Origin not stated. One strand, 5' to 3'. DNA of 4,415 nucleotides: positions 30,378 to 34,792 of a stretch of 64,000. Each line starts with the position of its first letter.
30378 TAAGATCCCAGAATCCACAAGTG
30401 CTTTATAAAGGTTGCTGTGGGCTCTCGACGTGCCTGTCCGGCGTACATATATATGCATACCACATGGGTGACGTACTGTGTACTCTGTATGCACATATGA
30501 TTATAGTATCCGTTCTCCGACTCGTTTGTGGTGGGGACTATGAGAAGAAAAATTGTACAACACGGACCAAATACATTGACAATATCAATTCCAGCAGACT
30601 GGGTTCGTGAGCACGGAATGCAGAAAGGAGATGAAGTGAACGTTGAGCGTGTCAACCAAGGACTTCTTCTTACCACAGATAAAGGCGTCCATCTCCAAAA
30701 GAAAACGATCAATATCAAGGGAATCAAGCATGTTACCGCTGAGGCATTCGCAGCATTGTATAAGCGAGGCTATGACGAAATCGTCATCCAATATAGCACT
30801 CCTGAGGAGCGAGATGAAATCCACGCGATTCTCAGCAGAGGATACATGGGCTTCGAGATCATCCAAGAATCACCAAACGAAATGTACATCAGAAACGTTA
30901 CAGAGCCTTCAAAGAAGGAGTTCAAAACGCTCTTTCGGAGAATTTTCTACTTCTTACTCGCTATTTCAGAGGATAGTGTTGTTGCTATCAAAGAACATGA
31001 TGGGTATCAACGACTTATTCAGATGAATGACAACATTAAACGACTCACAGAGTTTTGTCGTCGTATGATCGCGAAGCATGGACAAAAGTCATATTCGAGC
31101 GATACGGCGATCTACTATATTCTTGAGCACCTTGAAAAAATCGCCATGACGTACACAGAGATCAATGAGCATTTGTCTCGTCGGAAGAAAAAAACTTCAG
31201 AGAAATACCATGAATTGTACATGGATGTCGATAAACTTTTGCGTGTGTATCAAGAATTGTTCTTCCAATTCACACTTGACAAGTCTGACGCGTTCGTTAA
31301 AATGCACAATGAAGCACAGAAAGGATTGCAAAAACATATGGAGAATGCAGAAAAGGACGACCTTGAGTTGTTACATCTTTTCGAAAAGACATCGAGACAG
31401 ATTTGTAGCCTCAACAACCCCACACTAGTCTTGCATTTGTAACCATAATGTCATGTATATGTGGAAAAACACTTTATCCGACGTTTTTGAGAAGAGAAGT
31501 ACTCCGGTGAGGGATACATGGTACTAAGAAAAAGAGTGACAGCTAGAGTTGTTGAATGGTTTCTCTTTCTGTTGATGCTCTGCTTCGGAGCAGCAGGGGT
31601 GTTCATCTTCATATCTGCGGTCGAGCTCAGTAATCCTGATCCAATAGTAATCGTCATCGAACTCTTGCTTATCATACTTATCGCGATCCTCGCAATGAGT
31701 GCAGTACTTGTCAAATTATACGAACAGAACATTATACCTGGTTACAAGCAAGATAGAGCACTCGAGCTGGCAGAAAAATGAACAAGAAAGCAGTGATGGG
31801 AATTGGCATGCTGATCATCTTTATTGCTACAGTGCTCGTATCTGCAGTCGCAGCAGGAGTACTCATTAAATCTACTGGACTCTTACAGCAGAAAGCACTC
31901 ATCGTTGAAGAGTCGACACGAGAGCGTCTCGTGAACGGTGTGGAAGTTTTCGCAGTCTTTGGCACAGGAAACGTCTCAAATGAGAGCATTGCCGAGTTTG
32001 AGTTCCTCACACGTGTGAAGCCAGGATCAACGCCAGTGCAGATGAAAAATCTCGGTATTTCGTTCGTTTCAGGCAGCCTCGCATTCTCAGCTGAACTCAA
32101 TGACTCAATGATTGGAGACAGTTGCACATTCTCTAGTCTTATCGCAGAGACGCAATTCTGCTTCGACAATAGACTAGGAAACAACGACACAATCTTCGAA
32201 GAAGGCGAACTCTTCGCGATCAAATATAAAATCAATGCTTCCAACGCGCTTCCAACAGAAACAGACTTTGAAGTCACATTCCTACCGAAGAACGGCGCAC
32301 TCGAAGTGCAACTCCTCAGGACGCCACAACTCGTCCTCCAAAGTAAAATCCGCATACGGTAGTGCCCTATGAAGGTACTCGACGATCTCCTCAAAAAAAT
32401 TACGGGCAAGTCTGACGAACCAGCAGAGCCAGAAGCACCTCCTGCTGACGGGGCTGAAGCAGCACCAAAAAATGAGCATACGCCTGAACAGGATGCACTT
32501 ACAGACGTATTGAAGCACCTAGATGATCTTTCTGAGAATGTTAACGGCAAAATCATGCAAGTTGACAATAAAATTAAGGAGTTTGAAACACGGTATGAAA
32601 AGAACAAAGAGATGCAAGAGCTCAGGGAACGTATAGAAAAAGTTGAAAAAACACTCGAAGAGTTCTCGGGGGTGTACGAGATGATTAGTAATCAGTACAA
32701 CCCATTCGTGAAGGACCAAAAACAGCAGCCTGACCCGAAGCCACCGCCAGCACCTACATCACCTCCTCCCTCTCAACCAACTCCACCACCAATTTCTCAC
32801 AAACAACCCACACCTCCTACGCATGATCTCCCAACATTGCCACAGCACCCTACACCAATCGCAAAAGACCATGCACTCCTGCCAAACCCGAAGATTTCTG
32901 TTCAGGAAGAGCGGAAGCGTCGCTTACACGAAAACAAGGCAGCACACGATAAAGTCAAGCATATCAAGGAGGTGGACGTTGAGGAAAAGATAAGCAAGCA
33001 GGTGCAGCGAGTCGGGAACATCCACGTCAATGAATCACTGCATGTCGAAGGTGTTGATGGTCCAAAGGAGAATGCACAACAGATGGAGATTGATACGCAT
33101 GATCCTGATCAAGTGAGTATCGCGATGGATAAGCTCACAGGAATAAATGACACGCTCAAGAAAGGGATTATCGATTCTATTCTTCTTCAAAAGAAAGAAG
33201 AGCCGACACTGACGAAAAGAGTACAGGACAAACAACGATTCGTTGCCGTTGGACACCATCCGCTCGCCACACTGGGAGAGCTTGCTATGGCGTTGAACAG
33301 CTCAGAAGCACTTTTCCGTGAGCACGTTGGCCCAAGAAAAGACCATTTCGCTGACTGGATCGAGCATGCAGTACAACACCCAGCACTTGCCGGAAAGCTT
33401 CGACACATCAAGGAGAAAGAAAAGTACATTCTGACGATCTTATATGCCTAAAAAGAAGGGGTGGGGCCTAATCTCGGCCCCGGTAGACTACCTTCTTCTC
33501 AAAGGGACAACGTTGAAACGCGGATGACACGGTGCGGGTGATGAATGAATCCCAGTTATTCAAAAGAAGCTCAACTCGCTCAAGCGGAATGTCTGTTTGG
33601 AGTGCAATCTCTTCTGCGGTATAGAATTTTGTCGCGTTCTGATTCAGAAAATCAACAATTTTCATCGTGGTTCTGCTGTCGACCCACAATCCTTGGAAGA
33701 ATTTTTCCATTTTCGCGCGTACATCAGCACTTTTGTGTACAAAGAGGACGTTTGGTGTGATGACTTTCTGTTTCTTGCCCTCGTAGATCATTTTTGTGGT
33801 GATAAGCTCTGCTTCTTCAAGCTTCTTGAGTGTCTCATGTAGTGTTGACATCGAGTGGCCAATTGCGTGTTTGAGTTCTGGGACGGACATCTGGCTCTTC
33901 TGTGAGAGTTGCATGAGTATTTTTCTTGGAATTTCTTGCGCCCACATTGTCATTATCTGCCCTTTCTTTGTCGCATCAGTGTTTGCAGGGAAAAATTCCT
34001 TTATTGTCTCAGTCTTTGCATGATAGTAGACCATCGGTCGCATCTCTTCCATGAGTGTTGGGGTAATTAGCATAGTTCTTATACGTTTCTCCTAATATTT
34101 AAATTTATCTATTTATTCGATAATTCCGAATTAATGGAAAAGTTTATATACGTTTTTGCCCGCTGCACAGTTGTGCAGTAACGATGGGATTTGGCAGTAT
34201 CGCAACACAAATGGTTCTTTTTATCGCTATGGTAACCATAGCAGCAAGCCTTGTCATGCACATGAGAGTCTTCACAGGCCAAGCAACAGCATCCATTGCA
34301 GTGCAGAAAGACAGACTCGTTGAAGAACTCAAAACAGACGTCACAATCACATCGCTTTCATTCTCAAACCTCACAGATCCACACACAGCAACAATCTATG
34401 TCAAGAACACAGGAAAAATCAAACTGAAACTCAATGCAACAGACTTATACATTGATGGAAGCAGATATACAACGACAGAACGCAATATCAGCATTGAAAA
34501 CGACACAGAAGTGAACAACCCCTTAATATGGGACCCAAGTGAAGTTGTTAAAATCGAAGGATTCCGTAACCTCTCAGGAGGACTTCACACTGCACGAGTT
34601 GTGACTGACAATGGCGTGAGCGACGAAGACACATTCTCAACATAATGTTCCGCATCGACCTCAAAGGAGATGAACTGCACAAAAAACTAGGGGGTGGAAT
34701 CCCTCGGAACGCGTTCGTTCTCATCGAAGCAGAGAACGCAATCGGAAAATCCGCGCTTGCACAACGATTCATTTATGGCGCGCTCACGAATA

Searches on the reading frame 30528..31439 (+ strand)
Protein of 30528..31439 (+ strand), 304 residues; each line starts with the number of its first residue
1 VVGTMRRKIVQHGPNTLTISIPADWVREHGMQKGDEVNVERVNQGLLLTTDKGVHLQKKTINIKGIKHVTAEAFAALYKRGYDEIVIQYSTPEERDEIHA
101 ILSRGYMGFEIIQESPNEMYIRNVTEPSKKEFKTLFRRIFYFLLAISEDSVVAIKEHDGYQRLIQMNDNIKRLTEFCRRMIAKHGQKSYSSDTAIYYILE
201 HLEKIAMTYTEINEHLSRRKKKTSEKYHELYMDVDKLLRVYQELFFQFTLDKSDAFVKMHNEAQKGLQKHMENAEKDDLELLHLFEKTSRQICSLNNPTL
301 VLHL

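Call 82: search_protein_families(library=pfam, proteins=[window:30528-31439:+], max_evalue=0.001)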
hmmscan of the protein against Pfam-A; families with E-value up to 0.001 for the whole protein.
window:30528-31439:+ (304 aa): 1 family
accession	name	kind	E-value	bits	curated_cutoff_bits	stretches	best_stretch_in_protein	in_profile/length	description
PF04014.23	MazE_antitoxin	-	1.1e-07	32.1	24.7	1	14-49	5-41/48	Antidote-toxin recognition MazE, bacterial antitoxin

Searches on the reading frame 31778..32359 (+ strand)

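Call 82: search_protein_families(library=pfam, proteins=[window:31778-32359:+], max_evalue=0.001)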
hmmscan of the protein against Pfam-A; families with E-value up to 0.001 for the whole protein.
window:31778-32359:+ (194 aa): 1 family
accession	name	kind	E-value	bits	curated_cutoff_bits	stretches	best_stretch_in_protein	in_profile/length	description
PF01917.21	Arch_flagellin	-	4.7e-23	82.8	29.5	1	7-174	3-156/162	Archaebacterial flagellin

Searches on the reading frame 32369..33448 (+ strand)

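Call 82: search_protein_families(library=pfam, proteins=[window:32369-33448:+], max_evalue=0.001)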
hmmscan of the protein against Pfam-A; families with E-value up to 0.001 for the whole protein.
window:32369-33448:+ (360 aa): 1 family
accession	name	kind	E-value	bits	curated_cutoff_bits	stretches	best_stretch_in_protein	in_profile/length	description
PF05377.16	FlaC_arch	-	8.6e-08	32.9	27.8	1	61-114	1-55/55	Flagella accessory protein C (FlaC)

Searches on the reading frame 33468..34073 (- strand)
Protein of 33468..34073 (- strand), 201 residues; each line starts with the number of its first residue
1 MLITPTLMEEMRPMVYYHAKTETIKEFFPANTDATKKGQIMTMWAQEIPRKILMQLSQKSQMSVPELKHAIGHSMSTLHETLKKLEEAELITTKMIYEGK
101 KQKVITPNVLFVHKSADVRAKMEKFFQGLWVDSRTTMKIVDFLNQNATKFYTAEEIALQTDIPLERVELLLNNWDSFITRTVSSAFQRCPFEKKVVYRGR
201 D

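Call 82: search_protein_families(library=pfam, proteins=[window:33468-34073:-], max_evalue=0.001)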
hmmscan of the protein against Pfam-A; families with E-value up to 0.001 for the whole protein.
window:33468-34073:- (201 aa): 7 families
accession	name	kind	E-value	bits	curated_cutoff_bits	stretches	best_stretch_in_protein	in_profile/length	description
PF12840.13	HTH_20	-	2.2e-06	28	27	1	49-92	6-49/51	Helix-turn-helix domain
PF01022.26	HTH_5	-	2.9e-05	24.3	22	1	50-92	5-46/47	Bacterial regulatory protein, arsR family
PF25212.1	HVO_A0114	-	9.1e-05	22.6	27.6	1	51-106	26-79/84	HVO_A0114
PF13412.12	HTH_24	-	0.00011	22.1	21.9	1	47-92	3-48/48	Winged helix-turn-helix DNA-binding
PF01047.28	MarR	-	0.00028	21.1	24.6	1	51-92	7-48/59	MarR family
PF05732.17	RepL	-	0.0003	20.8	20.3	0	66-112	80-122/164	Firmicute plasmid replication protein (RepL)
PF13601.12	HTH_34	-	0.00048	20.7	27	1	51-104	4-57/80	Winged helix DNA-binding domain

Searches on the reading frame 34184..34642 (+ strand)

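Call 82: search_protein_families(library=pfam, proteins=[window:34184-34642:+], max_evalue=0.001)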
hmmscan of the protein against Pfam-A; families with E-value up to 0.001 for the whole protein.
window:34184-34642:+ (153 aa): 1 family
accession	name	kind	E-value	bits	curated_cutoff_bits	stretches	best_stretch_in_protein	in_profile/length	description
PF01917.21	Arch_flagellin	-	4.8e-14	53.5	29.5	1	2-151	1-162/162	Archaebacterial flagellin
